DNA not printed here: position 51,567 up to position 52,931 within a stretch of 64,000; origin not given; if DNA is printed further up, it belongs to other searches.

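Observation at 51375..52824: Fic/Doc-like protein with Gln replacing the catalytic His, its own wHTH and palindromic operator, followed by a trypco2-like gene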

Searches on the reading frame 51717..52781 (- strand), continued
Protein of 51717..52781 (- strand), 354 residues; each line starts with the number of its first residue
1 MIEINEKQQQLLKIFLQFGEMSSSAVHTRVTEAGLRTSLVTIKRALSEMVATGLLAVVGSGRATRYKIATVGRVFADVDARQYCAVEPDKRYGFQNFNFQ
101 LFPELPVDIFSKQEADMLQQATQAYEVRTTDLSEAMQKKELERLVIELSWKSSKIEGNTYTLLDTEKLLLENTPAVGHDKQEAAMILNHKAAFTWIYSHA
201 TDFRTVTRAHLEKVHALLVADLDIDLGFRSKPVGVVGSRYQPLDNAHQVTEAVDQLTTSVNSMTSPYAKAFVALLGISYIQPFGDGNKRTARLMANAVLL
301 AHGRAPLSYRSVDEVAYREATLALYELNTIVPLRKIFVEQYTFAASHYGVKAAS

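Call 21: find_related_loci(query=A1, collection=genome_contigs, flank=4000)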
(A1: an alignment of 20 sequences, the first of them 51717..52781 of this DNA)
Query A1 (354 aa) in genome_contigs; peptide patterns used: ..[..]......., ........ (x = any residue, [..] = any of these).
599 stretches matched a pattern (row limit reached: there are more); 507 encode a relative of the query (tblastn E <= 1e-3); the best 80 are kept; 80 distinct loci.
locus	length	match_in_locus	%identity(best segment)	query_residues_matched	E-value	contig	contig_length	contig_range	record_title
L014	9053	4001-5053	63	1-351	1e-150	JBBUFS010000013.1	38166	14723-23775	MAG: Patescibacteria group bacterium isolate H43-bin098_1 H43_bin098_1_000000000013, whole genome shotgun sequence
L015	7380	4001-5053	62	1-351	4e-150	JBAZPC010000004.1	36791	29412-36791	MAG: Candidatus Paceibacterota bacterium isolate SO_2017_SWC_20 scaffold_984_c1_LP-4_2017, whole genome shotgun sequence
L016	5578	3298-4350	62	1-351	4e-151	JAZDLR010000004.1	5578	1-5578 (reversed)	MAG: Candidatus Komeilibacteria bacterium isolate MEGAHIT-group-0.611 k141_20338143, whole genome shotgun sequence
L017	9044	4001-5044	61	4-351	4e-149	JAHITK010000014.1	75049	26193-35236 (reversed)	MAG: Patescibacteria group bacterium isolate MM_PC_MetaG.mb.211 MM_PC_MetaG.mb.211_k141_960268, whole genome shotgun seq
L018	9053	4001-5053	59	1-351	2e-148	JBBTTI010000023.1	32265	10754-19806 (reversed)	MAG: Patescibacteria group bacterium isolate H14-bin043_1 H14_bin043_1_000000000023, whole genome shotgun sequence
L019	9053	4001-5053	60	1-351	1e-147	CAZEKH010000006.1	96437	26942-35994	MAG TPA_asm: uncultured Candidatus Saccharibacteria bacterium isolate SRP292972_co3_39 genome assembly, contig: NODE_259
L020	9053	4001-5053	58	1-351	1e-147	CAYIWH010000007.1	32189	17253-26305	MAG TPA_asm: uncultured Candidatus Saccharibacteria bacterium isolate ERP119705_co3_559 genome assembly, contig: NODE_14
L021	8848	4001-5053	60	1-351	2e-147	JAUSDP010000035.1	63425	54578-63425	MAG: bacterium isolate E14_maxbin.078_sub E14_k141_1433419, whole genome shotgun sequence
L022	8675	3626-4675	59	2-351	2e-147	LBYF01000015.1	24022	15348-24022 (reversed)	MAG: Parcubacteria group bacterium GW2011_GWA2_40_14 UT81_C0015, whole genome shotgun sequence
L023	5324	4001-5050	59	2-351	1e-147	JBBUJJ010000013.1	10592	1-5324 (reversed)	MAG: Patescibacteria group bacterium isolate H41-bin108_1 H41_bin108_1_000000000013, whole genome shotgun sequence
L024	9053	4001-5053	58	1-351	2e-147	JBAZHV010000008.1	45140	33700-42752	MAG: Candidatus Paceibacterota bacterium isolate SO_2017_LW3_79 NODE_1807_length_45140_cov_9.176638_LW162_2017, whole ge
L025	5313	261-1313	60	1-351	2e-147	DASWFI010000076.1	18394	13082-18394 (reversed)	MAG TPA_asm: Patescibacteria group bacterium isolate SMAG_U2785 k141_2101235, whole genome shotgun sequence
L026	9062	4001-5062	58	1-354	8e-147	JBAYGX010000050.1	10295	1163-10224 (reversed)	MAG: Candidatus Gracilibacteria bacterium isolate SO_2016_GW1_135 scaffold11867_OW334_2016, whole genome shotgun sequenc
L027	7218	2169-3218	59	2-351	2e-146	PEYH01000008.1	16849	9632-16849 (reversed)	MAG: Parcubacteria group bacterium CG08_land_8_20_14_0_20_43_9 CG08_land_8_20_14_0.20_scaffold_1539_c, whole genome shot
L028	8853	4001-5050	58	2-351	6e-146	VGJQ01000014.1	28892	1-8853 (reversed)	MAG: Candidatus Kaiserbacteria bacterium isolate M_DeepCast_65m_m1_095 M_DeepCast_65m_m1_095_Ga0194120_10002886, whole g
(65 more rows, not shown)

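Call 25: search_protein_families(library=pfam, alignment_id=A2, max_evalue=0.001)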
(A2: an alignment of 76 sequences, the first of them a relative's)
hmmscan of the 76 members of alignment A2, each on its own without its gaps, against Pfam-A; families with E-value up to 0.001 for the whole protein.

A. member 1, L014:5149-5757:+ (203 aa): 1 family
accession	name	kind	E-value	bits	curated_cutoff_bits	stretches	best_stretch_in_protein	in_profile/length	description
PF13338.12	AbiEi_4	-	0.00067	20.2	25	0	12-51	11-48/49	Transcriptional regulator, AbiEi antitoxin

B. families by the number of members that match (of 76 scanned): 100 families (the first 25 are shown)
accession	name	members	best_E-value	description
PF00270.35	DEAD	3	2e-53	DEAD/DEAH box helicase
PF07719.23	TPR_2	3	5.2e-12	Tetratricopeptide repeat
PF13428.12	TPR_14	3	1.1e-11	Tetratricopeptide repeat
PF13181.12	TPR_8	3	1.1e-11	Tetratricopeptide repeat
PF14559.12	TPR_19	3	4.2e-10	Tetratricopeptide repeat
PF00515.34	TPR_1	3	4.1e-08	Tetratricopeptide repeat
PF00664.28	ABC_membrane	2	8e-51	ABC transporter transmembrane region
PF04851.21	ResIII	2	8.4e-45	Type III restriction enzyme, res subunit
PF05050.19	Methyltransf_21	2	2.3e-17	Methyltransferase FkbM domain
PF13432.12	TPR_16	2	2.7e-11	Tetratricopeptide repeat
PF13414.12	TPR_11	2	4.1e-10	TPR repeat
PF13431.12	TPR_17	2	8.2e-10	Tetratricopeptide repeat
PF23914.1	TPR_CcmH_CycH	2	4.5e-09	Cytochrome c-type biogenesis protein H TPR domain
PF00271.37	Helicase_C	2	2.1e-08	Helicase conserved C-terminal domain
PF13424.12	TPR_12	2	0.00013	Tetratricopeptide repeat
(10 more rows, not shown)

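Call 34: search_protein_representatives(protein=window:51717-52781:-)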
Query: 354 residues. Proteins with E-value up to 0.001 (for the whole library): 3017; up to 1e-10: 1136; up to 1e-30: 275. The best 150 are listed.
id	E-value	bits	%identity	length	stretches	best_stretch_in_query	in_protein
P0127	7.0e-97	340.7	48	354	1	3-350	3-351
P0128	8.7e-94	330.5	46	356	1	8-348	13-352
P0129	1.2e-89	317.0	55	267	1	1-267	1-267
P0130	6.3e-87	308.0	46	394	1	2-350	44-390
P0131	3.4e-85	302.3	44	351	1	3-349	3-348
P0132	7.3e-85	301.2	59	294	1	14-249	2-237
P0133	3.8e-80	285.7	42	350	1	10-349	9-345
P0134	3.4e-79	282.6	43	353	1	2-348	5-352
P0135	4.8e-79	282.1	41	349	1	3-351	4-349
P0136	2.0e-78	280.0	42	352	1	5-348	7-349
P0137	8.8e-78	277.9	45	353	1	6-350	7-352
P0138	1.0e-77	277.7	42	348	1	3-348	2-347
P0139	2.2e-76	273.3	41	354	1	3-348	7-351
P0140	5.1e-76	272.1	40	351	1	1-348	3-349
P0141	3.9e-75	269.3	41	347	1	6-348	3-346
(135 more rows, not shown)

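Call 40: predict_structure(alignment_id=A1)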
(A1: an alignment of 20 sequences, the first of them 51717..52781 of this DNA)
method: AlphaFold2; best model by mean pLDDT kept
length: 354 residues; sequences in the alignment: 20
mean_pLDDT: 83.7   pTM: 0.86
mean pLDDT of the five models: 83.7, 75.4, 74.5, 58.1, 55.2
residues with pLDDT >= 90: 134; 70-90: 171; 50-70: 40; < 50: 9
segments of 3 or more residues with pLDDT < 50: 235-239
pLDDT, mean of each block of 10 residues (from residue 1): 84 90 94 87 94 91 88 89 84 59 76 94 90 87 89 81 90 84 89 91 88 86 67 48 57 80 92 83 70 93 89 83 84 93 89 71
secondary structure, 60 per line:
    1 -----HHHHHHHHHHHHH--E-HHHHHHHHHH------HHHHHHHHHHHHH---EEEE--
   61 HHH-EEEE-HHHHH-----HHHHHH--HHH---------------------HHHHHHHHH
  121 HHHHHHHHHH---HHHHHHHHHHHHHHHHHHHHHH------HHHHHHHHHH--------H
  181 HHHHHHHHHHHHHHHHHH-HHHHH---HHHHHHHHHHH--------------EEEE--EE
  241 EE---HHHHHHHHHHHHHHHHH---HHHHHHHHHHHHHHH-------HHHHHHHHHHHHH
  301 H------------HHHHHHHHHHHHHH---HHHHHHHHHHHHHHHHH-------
elements in order: H6-18 H23-32 H39-51 E55-58 E65-68 H70-74 H80-85 H112-130 H134-155 H162-171 H180-198 H200-204 H208-218 E233-236 E239-242 H246-262 H266-280 H288-301 H314-327 H331-347

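Call 44: fold_search(model_id=the predicted structure, library=pdb)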
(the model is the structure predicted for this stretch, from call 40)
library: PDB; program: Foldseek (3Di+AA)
matches with E <= 10: 922; with E <= 0.001: 55
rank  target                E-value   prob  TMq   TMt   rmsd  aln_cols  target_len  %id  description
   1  3cuc_A                1.2e-08  1.00  0.55  0.73   4.3       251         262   19  CRYSTAL STRUCTURE OF A FIC DOMAIN CONTAINING SIGNALING PROTEIN (BT_2513) FROM BACTEROIDES THETAIOTAOMICRON VPI-5482 AT (released 2008-04-29)
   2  3cuc_B                1.3e-08  1.00  0.55  0.71   4.5       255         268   20  CRYSTAL STRUCTURE OF A FIC DOMAIN CONTAINING SIGNALING PROTEIN (BT_2513) FROM BACTEROIDES THETAIOTAOMICRON VPI-5482 AT (released 2008-04-29)
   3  6i7i                  2.1e-08  1.00  0.58  0.61   3.3       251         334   22  Crystal structure of dimeric FICD mutant K256A complexed with MgATP (released 2019-09-25)
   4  6i7h                  4.7e-08  1.00  0.56  0.60   3.2       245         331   20  Crystal structure of dimeric FICD mutant K256S (released 2019-09-25)
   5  4u0u_A                5.2e-08  1.00  0.57  0.60   3.6       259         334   21  Wild type eukaryotic fic domain containing protein with ADP (released 2014-12-10)
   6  4u0z_C                5.5e-08  1.00  0.57  0.61   2.9       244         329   20  Eukaryotic Fic Domain containing protein with bound APCPP (released 2014-12-10)
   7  4u0z_D                6.1e-08  1.00  0.57  0.62   3.0       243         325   20  Eukaryotic Fic Domain containing protein with bound APCPP (released 2014-12-10)
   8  6i7k                  6.7e-08  1.00  0.57  0.60   3.0       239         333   21  Crystal structure of monomeric FICD mutant L258D complexed with MgATP (released 2019-09-25)
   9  4u0z_E                6.7e-08  1.00  0.57  0.61   3.0       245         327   20  Eukaryotic Fic Domain containing protein with bound APCPP (released 2014-12-10)
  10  7b7z_A                7.5e-08  1.00  0.57  0.59   6.5       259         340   21  DeAMPylation complex of monomeric FICD and AMPylated BiP (state 1) (released 2021-07-07)
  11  5jj6_A                8.2e-08  1.00  0.55  0.59   3.2       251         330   19  Fic-1 (aa134 - 508) from C. elegans (released 2016-06-01)
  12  4u04_B                8.7e-08  1.00  0.55  0.59   3.0       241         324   20  Structure of a eukaryotic fic domain containing protein (released 2014-12-10)
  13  4u0z_A                9.1e-08  1.00  0.56  0.61   3.1       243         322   20  Eukaryotic Fic Domain containing protein with bound APCPP (released 2014-12-10)
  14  4u07_A                9.6e-08  1.00  0.57  0.62   3.0       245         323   20  ATP bound to eukaryotic FIC domain containing protein (released 2014-12-10)
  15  6i7l                  9.6e-08  1.00  0.55  0.58   3.5       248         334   21  Crystal structure of monomeric FICD mutant L258D complexed with MgAMP-PNP (released 2019-09-25)
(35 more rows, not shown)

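Call 48: search_dna_similar(query=window:51717-52781:-, collection=plasmids, mode=protein, max_rows=15)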
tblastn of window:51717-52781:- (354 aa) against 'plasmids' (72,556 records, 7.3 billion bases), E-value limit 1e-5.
Records with a match: 250; places in all: 258; records where one place covers at least 80% of the query: 23.
Best place of each record, by identity: <60% 250.
By first word of the organism name: Listeria 100; Rhizobium 17; Campylobacter 17; Clostridium 9; Mycetohabitans 8; Agrobacterium 7; Bacillus 6; Bacteroides 4; Carnobacterium 4; Roseibium 3; and 51 more.
By predicted mobility (MOB-suite, as given by PLSDB): non-mobilizable 98; mobilizable 83; conjugative 69.
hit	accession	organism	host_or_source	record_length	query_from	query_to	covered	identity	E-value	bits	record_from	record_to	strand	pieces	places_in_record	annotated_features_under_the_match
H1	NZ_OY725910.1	Bacteroides finegoldii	-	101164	43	348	86%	43.5%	1e-71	249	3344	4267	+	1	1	Fic family protein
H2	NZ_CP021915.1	Sagittula sp. P11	cell culture,sulfidic waters (60 m) ...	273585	21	349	93%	33.0%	3e-40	158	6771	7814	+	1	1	Fic family protein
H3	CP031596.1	Paracoccaceae bacterium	Isolate culture,marine surface water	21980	21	348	93%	32.8%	2e-39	155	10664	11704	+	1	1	Fic/DOC family protein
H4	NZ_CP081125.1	Sulfitobacter sp. S190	-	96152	37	350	89%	33.7%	2e-42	164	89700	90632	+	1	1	Fic family protein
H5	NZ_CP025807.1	Sulfitobacter sp. SK012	Marine Sediment,North Sea (sediment)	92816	41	350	88%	33.9%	3e-42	164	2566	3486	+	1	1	Fic family protein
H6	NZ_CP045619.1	Roseibium aggregatum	-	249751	41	348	87%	33.6%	4e-39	155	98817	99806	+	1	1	Fic family protein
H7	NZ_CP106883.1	Comamonas endophytica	Indosasa shibataeoides,cell culture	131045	22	354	94%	30.3%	4e-29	125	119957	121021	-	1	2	Fic family protein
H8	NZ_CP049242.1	Allorhizobium pseudoryzae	cell culture,soil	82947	41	348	87%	32.4%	6e-37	148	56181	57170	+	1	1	Fic family protein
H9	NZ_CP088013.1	Rhizobium sp. T136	Melilotus albus,Cell culture,root nodule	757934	37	354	90%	31.4%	1e-34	141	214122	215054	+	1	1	Fic family protein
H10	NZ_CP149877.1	Rhizobium sp. T1473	-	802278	37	354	90%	31.4%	1e-34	141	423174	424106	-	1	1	Fic family protein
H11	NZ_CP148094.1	Rhizobium sp. T1470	-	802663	37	354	90%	31.4%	1e-34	141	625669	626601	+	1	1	Fic family protein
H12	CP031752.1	Cereibacter sphaeroides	cell culture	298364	29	354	92%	30.6%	8e-33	136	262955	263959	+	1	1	none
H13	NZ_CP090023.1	Cereibacter azotoformans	cell culture,Aquaculture sediment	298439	29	354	92%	30.6%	8e-33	136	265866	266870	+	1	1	Fic family protein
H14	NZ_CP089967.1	Cereibacter azotoformans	Owen's River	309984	29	354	92%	30.6%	8e-33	136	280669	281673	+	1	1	Fic family protein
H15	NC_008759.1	Polaromonas naphthalenivorans CJ2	-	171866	37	350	89%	31.3%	5e-36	145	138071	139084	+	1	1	Fic family protein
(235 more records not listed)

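Call 50: get_annotated_region(hit=H1, flank=3500)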
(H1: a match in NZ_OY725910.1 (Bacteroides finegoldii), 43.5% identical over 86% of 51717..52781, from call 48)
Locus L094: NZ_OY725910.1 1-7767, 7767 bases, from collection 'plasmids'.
description: Bacteroides finegoldii strain Bacteroides finegoldii TSDC17.2-1.1 plasmid 8, complete sequence
organism: Bacteroides finegoldii (NCBI taxid 338188)
taxonomy: Bacteria; Bacteroidota; Bacteroidia; Bacteroidales; Bacteroidaceae; Bacteroides; Bacteroides finegoldii
host: -; source: -; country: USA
typing (MOB-suite, as given by PLSDB): non-mobilizable
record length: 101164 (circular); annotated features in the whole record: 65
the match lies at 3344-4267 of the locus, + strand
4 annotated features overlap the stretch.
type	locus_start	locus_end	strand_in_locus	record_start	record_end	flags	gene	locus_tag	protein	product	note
CDS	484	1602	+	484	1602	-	-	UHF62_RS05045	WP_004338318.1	site-specific integrase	GO:0015074 - DNA integration [Evidence IEA]; GO:0006310 - DNA recombination [Evidence IEA]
CDS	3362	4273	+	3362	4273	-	-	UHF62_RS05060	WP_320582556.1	Fic family protein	-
CDS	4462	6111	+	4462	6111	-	-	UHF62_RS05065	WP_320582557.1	DUF6377 domain-containing protein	-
CDS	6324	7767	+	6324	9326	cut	-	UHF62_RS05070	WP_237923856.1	TonB-dependent receptor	-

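Call 57: find_related_loci(query=A1, collection=viral_contigs, flank=5000)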
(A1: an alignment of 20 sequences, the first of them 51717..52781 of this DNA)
Query A1 (354 aa) in viral_contigs; peptide patterns used: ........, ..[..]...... (x = any residue, [..] = any of these).
73 stretches matched a pattern, but none encodes a relative of the query by tblastn (E <= 1e-3).

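Call 59: search_protein_families(library=pfam, alignment_id=A3, max_evalue=0.001)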
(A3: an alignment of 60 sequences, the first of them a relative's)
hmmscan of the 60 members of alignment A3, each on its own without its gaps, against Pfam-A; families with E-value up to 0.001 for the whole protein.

A. member 1, L014:2919-3917:+ (333 aa): 1 family
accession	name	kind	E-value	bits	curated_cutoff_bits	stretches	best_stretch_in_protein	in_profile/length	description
PF00535.33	Glycos_transf_2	-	3.4e-10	40.5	23.3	1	6-115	1-117/168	Glycosyl transferase family 2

B. families by the number of members that match (of 60 scanned): 78 families (the first 25 are shown)
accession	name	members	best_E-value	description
PF08843.17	AbiEii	3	3.7e-37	Nucleotidyl transferase AbiEii toxin, Type IV TA system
PF01370.27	Epimerase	2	1.8e-65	NAD dependent epimerase/dehydratase family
PF16363.11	GDP_Man_Dehyd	2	6.6e-60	GDP-mannose 4,6 dehydratase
PF00535.33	Glycos_transf_2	2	5.9e-32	Glycosyl transferase family 2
PF01073.25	3Beta_HSD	2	5e-24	3-beta hydroxysteroid dehydrogenase/isomerase family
PF02719.21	Polysacc_synt_2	2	1.5e-23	Polysaccharide biosynthesis protein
PF04321.23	RmlD_sub_bind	2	2.7e-18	RmlD substrate binding domain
PF04932.20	Wzy_C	2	3.3e-16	O-Antigen ligase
PF07993.18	NAD_binding_4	2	2.1e-10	Male sterility protein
PF01326.24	PPDK_N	1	2e-89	Pyruvate phosphate dikinase, AMP/ATP-binding domain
PF00482.28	T2SSF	1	3.6e-56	Type II secretion system (T2SS), protein F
PF02096.25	60KD_IMP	1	3.6e-50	60Kd inner membrane protein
PF00391.29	PEP-utilizers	1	8.2e-49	PEP-utilising enzyme, mobile domain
PF04463.17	2-thiour_desulf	1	8.3e-43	2-thiouracil desulfurase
PF13847.12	Methyltransf_31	1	3.4e-41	Methyltransferase domain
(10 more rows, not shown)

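Call 68: find_related_loci(query=A4, collection=metagenome_contigs, flank=1500)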
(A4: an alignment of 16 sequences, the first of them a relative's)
Query A4 (347 aa) in metagenome_contigs; peptide patterns used: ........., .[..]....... (x = any residue, [..] = any of these).
600 stretches matched a pattern (row limit reached: there are more); 436 encode a relative of the query (tblastn E <= 1e-3); the best 80 are kept; 80 distinct loci.
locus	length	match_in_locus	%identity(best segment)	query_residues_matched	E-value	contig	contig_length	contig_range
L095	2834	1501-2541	95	1-347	0e+0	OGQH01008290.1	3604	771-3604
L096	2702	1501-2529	75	5-347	0e+0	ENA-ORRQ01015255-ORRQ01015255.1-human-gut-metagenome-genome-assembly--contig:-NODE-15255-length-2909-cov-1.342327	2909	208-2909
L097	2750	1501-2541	67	1-347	7e-164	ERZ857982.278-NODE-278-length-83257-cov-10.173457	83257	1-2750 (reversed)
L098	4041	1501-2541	67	1-347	8e-153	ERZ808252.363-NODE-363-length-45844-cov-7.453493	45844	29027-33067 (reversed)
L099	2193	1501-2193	98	1-231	2e-154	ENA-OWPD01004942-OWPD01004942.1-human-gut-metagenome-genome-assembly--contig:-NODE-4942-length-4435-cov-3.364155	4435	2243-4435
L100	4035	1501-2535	63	1-347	3e-145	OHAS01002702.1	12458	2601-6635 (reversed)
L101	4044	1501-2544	58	1-347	6e-129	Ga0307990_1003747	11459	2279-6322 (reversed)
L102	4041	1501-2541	50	3-347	2e-116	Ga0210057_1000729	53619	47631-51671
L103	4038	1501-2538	49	4-347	8e-116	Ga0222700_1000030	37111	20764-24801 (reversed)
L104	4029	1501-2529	49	3-346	4e-114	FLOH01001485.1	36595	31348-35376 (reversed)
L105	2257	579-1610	54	3-347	1e-119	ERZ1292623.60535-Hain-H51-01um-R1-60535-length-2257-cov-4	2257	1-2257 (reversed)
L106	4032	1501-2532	51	3-347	7e-114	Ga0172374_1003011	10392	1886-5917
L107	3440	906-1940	49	4-347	5e-114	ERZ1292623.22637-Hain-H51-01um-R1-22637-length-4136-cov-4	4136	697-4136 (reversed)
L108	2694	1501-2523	52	3-347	8e-114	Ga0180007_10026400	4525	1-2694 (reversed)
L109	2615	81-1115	50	3-347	2e-113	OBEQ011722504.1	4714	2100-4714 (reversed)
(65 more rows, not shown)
